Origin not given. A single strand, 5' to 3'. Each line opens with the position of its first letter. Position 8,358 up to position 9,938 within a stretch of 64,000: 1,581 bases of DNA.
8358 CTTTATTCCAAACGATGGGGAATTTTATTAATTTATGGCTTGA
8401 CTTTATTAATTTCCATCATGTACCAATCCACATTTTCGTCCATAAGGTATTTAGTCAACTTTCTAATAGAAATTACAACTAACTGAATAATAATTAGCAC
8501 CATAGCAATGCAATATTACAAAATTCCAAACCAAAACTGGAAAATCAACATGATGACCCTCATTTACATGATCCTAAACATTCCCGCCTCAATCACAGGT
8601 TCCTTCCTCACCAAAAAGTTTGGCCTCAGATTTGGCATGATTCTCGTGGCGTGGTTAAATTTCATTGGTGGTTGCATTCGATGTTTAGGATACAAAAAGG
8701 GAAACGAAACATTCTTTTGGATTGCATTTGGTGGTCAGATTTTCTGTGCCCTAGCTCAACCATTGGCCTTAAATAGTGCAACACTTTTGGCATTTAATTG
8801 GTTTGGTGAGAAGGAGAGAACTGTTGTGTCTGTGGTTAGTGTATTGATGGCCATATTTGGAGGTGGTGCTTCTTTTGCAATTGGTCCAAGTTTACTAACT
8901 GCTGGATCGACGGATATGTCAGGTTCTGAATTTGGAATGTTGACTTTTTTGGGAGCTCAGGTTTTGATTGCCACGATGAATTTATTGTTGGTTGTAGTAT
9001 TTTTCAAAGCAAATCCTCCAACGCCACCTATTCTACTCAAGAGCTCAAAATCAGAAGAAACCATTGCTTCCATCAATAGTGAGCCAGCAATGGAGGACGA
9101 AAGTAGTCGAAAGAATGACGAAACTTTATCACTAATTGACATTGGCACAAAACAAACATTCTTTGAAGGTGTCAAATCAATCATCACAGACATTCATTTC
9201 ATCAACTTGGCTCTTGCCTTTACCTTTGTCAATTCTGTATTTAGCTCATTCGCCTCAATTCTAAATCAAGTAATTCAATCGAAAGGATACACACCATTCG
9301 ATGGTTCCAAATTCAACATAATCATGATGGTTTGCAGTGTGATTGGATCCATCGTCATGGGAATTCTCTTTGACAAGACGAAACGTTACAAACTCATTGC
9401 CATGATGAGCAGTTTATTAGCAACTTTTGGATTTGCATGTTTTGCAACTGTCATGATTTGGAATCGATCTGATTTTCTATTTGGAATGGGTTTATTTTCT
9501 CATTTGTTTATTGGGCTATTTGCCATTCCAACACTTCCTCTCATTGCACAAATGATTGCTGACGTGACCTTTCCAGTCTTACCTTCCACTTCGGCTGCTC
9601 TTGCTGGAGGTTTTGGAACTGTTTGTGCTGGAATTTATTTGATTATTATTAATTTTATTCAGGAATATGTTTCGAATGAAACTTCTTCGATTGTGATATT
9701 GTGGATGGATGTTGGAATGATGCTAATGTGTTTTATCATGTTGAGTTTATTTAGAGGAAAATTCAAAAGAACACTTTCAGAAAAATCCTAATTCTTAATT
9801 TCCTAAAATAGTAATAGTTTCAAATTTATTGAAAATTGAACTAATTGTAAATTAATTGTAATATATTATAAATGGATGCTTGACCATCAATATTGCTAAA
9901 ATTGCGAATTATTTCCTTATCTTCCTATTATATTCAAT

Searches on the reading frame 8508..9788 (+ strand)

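Call 13: search_protein_families(library=pfam, max_evalue=0.001, proteins=[window:8508-9788:+])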
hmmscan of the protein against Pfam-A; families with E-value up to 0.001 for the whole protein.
window:8508-9788:+ (427 aa): 2 families
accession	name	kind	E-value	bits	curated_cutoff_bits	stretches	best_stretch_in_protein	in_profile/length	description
PF07690.21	MFS_1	-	3.4e-17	62.8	33.4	1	13-375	34-340/347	Major Facilitator Superfamily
PF00083.30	Sugar_tr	-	9.9e-09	35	22.3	1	12-415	47-436/452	Sugar (and other) transporter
